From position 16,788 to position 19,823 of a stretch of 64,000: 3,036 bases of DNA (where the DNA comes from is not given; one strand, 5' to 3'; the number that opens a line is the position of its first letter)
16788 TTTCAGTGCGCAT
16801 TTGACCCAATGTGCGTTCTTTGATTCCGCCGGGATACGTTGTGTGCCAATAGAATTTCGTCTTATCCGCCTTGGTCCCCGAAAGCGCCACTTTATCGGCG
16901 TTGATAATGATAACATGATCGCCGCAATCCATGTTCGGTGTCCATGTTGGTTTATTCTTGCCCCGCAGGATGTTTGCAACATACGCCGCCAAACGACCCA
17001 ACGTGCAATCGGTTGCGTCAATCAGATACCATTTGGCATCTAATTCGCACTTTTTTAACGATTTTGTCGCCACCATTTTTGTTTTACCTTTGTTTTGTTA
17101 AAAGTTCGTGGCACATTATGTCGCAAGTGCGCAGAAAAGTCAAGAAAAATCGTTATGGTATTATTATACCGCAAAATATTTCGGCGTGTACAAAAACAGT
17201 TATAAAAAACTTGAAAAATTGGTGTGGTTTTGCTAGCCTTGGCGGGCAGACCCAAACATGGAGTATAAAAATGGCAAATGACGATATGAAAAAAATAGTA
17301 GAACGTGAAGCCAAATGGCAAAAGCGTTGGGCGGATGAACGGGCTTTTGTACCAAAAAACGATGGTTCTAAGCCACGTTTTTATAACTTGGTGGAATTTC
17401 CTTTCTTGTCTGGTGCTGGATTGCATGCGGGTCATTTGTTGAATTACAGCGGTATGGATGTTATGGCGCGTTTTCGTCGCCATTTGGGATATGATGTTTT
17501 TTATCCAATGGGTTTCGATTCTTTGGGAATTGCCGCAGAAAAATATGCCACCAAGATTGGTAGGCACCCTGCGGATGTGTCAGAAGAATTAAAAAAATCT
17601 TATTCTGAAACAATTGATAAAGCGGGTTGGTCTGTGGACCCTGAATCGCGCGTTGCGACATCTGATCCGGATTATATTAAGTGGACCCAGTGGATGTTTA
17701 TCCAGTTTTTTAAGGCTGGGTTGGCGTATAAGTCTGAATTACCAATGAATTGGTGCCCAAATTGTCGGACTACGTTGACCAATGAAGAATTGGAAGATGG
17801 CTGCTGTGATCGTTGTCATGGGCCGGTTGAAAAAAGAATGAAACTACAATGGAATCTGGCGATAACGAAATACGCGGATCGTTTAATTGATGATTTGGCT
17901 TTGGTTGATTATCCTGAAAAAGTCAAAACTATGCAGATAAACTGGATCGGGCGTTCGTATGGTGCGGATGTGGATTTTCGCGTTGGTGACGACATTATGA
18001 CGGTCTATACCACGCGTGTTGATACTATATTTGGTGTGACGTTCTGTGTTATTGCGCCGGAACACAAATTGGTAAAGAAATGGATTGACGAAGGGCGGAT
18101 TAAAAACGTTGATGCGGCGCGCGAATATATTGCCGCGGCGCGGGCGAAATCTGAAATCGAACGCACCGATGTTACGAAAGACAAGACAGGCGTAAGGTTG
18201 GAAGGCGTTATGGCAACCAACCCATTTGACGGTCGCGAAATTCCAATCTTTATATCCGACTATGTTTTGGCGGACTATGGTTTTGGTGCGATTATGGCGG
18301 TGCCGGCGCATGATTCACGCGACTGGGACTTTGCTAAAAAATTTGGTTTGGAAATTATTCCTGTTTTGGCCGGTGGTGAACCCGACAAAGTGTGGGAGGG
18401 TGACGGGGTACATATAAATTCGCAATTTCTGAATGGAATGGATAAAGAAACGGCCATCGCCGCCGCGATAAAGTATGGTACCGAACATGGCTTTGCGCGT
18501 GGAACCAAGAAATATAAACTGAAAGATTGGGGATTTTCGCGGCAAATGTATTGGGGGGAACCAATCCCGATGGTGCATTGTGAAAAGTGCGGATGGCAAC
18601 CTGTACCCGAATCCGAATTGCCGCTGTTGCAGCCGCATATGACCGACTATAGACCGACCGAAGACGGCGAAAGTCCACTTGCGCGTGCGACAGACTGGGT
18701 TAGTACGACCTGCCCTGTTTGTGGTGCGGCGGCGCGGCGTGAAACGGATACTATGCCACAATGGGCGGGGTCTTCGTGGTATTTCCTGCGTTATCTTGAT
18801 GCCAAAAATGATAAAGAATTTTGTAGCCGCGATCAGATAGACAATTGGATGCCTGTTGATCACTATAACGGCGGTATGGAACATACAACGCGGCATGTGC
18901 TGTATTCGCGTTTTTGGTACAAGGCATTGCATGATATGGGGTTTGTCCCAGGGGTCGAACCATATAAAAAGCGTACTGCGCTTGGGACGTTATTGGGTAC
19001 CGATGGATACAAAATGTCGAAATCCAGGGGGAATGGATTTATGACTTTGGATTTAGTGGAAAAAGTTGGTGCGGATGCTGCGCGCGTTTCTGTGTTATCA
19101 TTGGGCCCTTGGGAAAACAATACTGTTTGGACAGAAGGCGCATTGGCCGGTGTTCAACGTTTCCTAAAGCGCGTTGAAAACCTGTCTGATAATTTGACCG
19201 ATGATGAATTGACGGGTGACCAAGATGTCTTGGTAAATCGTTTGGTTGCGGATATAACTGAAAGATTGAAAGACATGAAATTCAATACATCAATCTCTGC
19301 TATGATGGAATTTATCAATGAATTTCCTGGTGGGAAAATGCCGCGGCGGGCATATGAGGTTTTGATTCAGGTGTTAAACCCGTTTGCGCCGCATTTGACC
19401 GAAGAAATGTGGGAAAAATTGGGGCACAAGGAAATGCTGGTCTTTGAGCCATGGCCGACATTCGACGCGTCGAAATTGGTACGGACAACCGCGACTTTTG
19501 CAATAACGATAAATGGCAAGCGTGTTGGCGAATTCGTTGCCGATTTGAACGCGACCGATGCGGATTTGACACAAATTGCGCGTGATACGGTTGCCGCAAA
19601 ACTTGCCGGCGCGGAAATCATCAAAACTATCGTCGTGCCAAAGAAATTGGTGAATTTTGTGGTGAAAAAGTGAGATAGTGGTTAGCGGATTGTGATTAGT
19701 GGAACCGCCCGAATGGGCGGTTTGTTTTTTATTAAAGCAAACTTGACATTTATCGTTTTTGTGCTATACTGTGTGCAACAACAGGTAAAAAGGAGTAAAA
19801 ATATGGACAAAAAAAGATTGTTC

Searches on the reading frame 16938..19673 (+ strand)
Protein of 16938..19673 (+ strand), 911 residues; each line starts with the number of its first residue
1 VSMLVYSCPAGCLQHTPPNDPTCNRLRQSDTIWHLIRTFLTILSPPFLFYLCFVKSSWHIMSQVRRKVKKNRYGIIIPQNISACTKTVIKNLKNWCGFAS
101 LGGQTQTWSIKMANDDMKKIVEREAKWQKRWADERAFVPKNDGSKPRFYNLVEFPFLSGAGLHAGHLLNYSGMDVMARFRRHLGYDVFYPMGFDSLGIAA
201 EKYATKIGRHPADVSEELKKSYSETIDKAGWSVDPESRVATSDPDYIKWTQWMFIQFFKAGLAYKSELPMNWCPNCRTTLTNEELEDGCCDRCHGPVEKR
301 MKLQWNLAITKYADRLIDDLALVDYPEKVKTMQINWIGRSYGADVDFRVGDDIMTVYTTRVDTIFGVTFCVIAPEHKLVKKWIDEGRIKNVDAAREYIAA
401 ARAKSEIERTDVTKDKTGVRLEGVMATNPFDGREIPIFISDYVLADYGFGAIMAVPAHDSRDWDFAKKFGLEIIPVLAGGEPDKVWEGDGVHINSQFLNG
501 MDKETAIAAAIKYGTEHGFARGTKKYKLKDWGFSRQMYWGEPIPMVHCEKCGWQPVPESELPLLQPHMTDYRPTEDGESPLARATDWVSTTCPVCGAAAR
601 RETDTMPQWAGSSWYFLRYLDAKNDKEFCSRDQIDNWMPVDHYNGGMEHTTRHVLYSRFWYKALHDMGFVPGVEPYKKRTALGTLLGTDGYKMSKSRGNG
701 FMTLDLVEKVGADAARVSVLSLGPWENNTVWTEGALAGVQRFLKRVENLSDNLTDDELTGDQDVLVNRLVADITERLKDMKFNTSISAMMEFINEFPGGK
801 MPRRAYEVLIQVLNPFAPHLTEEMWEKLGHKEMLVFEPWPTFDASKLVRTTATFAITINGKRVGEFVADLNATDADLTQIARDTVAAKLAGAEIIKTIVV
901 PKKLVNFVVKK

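Call 11: search_protein_families(library=ncbifam, proteins=[window:16938-19673:+], max_evalue=0.00001)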
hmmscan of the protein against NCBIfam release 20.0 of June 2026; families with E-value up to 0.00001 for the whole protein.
window:16938-19673:+ (911 aa): 16 families
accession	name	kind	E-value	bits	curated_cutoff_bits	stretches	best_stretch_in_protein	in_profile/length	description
TIGR00396.1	leuS_bact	equivalog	1.5e-242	807.3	548.4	1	122-910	5-843/843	leucine--tRNA ligase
NF008957.0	PRK12300.1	subfamily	1.2e-65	222.1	677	4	631-850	571-801/946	leucine--tRNA ligase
TIGR00422.1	valS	equivalog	8.1e-61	206.1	612.1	3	122-286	9-188/863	valine--tRNA ligase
NF009687.0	PRK13208.1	equivalog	5.5e-58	196.8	738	2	116-287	8-191/801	valine--tRNA ligase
NF004349.1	PRK05729.1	equivalog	1.1e-54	186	704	3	122-384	8-236/860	valine--tRNA ligase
TIGR00395.1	leuS_arch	equivalog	7.3e-49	166.6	648.5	3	631-845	565-793/938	leucine--tRNA ligase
TIGR00392.1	ileS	equivalog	5.9e-46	157.1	621.4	2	527-793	459-731/861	isoleucine--tRNA ligase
NF011492.0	PRK14900.1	equivalog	1.3e-29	102.7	1783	3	121-287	16-199/1044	valine--tRNA ligase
NF000540.1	alt_ValS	exception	2.7e-28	98.4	900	1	123-203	9-89/827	valine--tRNA ligase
NF000258.1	MupB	exception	2.5e-24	85.2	1900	1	527-730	437-626/1033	mupirocin-resistant isoleucine--tRNA ligase MupB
NF008900.0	PRK12267.1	equivalog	2.6e-19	69.2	598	1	161-318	18-174/648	methionine--tRNA ligase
NF000257.1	MupA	exception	4.6e-19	67.7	1900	1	527-748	433-642/1024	mupirocin-resistant isoleucine--tRNA ligase MupA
TIGR00398.1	metG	equivalog_domain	2.2e-18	66.3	336.35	1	162-295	14-144/530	methionine--tRNA ligase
NF001100.0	PRK00133.1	equivalog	5.9e-16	58.1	587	1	162-295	20-150/676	methionine--tRNA ligase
NF040702.1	ileS_w_GNAT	exception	7.1e-15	53.7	1999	0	658-723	743-811/1100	isoleucine--tRNA ligase, N-acetyltransferase domain-containing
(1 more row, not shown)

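Call 13: find_related_loci(query=window:17301-19673:+, collection=genome_contigs, flank=2000)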
Query window:17301-19673:+ (790 aa) in genome_contigs; peptide patterns used: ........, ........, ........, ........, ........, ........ (x = any residue, [..] = any of these).
599 stretches matched a pattern (row limit reached: there are more); 597 encode a relative of the query (tblastn E <= 1e-3); the best 80 are kept; 80 distinct loci.
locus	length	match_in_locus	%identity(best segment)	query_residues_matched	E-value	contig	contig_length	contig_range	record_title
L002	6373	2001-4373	82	1-790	0e+0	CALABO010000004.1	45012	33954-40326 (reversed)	MAG TPA_asm: uncultured proteobacterium isolate SRR6425765_bin.2_CONCOCT_v1.1_MAG genome assembly, contig: ERZ1767560.77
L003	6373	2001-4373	81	1-790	0e+0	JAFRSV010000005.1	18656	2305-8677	MAG: Alphaproteobacteria bacterium isolate RGIG2769 Goat_Omasum-5__c398446, whole genome shotgun sequence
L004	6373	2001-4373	81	1-790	0e+0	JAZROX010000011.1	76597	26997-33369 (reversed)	MAG: Candidatus Enterousia sp. isolate T1900045382_YK20190072.MAGScoT_cleanbin_000029 SGB_6903_k141_3130810, whole genom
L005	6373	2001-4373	81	1-790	0e+0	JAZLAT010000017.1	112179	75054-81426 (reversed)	MAG: Candidatus Enterousia sp. isolate T1900045073_TC20190067.MAGScoT_cleanbin_000009 SGB_4624_k141_3773835, whole genom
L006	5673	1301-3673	80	1-790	0e+0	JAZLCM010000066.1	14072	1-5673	MAG: Candidatus Enterousia sp. isolate T1900045049_TC20190042.MAGScoT_cleanbin_000031 SGB_4517_k141_2803134, whole genom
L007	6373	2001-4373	81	1-790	0e+0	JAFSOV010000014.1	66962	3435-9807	MAG: Alphaproteobacteria bacterium isolate RGIG3338 Goat_Reticulum-6__c369430, whole genome shotgun sequence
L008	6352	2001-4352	80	1-783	0e+0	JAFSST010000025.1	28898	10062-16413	MAG: Alphaproteobacteria bacterium isolate RGIG3440 Goat_Rumen.Co__c1085035, whole genome shotgun sequence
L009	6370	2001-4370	78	1-790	0e+0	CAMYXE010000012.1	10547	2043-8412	MAG TPA_asm: uncultured proteobacterium isolate SRR10912533_bin.58_metaWRAP_v1.3_MAG genome assembly, contig: ERZ1421001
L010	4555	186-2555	77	1-790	0e+0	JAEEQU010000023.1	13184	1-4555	MAG: Alphaproteobacteria bacterium isolate Tb.RUG.342 NODE_20324_length_13184_cov_0.868423, whole genome shotgun sequenc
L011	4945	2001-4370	76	1-790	0e+0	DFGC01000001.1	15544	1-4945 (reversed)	MAG TPA_asm: Alphaproteobacteria bacterium UBA3760 UBA3760_contig_11286, whole genome shotgun sequence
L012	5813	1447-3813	77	1-790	0e+0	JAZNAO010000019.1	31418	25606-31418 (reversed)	MAG: Candidatus Enterousia sp. isolate T1900044746_TS20190212.MAGScoT_cleanbin_000053 SGB_2122_k141_827942, whole genome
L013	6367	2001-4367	77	1-790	0e+0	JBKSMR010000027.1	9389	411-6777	MAG: Alphaproteobacteria bacterium isolate 125_22-69 k141_2070887, whole genome shotgun sequence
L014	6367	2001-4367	77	1-790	0e+0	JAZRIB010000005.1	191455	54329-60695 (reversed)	MAG: Candidatus Enterousia sp. isolate T1900045477_YK20190171.MAGScoT_cleanbin_000036 SGB_7287_k141_1435110, whole genom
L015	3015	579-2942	76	1-789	0e+0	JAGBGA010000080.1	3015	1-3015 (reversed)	MAG: Alphaproteobacteria bacterium isolate RGIG9085 Water_deer_Rectum.Co__c944477, whole genome shotgun sequence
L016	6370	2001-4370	75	1-790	0e+0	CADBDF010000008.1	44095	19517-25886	MAG: uncultured proteobacterium isolate RUG13870 genome assembly, contig: RUG13870_asm_8, whole genome shotgun sequence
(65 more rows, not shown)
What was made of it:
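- Host and context: LeuS is 82% identical to Enterousia-type MAGs (call 13).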
